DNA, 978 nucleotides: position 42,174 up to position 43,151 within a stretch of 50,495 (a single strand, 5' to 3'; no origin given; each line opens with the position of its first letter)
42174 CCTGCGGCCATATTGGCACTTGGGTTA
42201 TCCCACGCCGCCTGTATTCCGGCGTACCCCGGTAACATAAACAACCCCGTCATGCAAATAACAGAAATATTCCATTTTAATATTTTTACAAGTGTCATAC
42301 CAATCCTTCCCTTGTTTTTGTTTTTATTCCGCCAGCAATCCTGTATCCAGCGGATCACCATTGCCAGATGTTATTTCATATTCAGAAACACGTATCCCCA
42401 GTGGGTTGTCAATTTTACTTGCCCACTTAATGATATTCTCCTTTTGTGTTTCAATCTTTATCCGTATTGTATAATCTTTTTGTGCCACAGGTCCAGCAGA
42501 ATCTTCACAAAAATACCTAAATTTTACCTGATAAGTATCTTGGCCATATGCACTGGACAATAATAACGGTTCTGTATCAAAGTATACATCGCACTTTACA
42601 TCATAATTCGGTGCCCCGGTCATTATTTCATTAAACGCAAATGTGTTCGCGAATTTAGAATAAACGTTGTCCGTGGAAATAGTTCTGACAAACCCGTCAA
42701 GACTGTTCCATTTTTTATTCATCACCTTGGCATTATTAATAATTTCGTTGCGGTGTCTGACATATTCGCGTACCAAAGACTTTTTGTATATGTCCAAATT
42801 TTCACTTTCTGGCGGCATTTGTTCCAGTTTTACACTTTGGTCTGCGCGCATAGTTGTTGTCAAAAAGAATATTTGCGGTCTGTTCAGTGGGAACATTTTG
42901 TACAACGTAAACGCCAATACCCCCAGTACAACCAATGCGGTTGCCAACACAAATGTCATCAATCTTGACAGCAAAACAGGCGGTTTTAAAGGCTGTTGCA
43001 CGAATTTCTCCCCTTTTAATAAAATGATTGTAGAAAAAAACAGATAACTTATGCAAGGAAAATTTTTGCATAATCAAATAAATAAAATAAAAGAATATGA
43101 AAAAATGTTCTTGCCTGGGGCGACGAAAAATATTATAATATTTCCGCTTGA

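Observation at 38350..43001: Stand-alone virB8-virB9-virB10 core-complex operon, no other T4SS parts in 50 kb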

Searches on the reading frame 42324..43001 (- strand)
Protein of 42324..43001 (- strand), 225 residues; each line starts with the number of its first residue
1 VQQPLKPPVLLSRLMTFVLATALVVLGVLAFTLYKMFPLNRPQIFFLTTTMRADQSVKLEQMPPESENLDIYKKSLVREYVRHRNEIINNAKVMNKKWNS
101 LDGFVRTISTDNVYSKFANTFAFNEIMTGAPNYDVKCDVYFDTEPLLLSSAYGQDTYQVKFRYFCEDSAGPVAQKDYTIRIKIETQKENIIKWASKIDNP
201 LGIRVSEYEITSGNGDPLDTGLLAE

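Call 4: search_protein_families(library=pfam, proteins=[window:42324-43001:-], max_evalue=0.1)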
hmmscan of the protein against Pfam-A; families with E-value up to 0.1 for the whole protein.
window:42324-43001:- (225 aa): 2 families
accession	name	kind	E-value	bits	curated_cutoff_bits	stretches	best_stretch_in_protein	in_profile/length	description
PF04335.19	VirB8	-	2.8e-10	40.9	23.2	1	15-211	20-211/213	VirB8 protein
PF09220.15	LA-virus_coat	-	0.088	11.9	25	0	81-148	61-125/439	L-A virus, major coat protein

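Call 5: search_protein_families(library=ncbifam, proteins=[window:42324-43001:-], max_evalue=0.1)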
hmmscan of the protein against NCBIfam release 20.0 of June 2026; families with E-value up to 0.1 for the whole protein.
window:42324-43001:- (225 aa): 2 families
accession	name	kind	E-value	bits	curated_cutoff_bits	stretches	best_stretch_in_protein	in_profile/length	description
NF041111.1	effector_HPE1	subfamily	0.00089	19.4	80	1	45-122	11-91/99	HPE1 family effector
NF010439.0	PRK13865.1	equivalog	0.0061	16.1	188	1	11-208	36-222/237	type IV secretion system protein VirB8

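Call 22: search_protein_families(library=phrogs, proteins=[window:42324-43001:-], max_evalue=0.01)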
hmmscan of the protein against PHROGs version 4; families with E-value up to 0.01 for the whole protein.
window:42324-43001:- (225 aa): 0 families

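Call 69: search_solved_structures(query=window:42324-43001:-, max_evalue=10)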
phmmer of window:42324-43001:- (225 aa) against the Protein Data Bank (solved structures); distinct sequences matched with E-value up to 10: 1.
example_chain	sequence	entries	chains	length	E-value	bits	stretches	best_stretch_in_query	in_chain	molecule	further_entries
4jf8_A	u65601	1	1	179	0.11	15.5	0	111-185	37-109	TrwG component of type IV secretion system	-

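Call 80: search_solved_structures(query=A4, max_evalue=1)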
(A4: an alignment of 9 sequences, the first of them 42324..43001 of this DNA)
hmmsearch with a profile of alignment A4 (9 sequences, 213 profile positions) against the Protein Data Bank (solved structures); distinct sequences matched with E-value up to 1: 12.
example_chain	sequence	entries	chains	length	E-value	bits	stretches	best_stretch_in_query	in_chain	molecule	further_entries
5i97_A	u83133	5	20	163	6.1e-12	48.7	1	56-210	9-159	Conjugal transfer protein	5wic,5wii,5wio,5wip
4lso_A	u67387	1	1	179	1.2e-10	44.4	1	36-209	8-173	Type IV secretion system protein virB8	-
4jf8_A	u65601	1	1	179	1.2e-10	44.4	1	54-209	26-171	TrwG component of type IV secretion system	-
4mei_A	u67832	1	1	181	3.4e-10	43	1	35-209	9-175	VirB8 protein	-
4kz1_A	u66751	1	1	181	6.6e-10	42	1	35-209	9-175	VirB8 protein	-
4nhf_A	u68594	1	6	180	9.6e-10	41.5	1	54-209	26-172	TrwG protein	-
7o41_D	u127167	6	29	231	5.3e-09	39.1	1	58-209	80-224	TrwG protein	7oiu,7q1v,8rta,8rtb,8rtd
2bhm_A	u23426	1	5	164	1.1e-08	38.1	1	68-209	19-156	TYPE IV SECRETION SYSTEM PROTEIN VIRB8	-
4aky_A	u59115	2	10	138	2.9e-08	36.6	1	74-209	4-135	TYPE IV SECRETION SYSTEM PROTEIN VIRB8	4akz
5jbs_A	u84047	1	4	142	8.3e-08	35.2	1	77-209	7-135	Type IV secretion system protein virB8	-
6iqt_A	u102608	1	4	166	0.0039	19.9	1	125-209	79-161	Cag pathogenicity island protein (Cag10)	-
2cc3_A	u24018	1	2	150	0.36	13.5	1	83-211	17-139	PROTEIN VIRB8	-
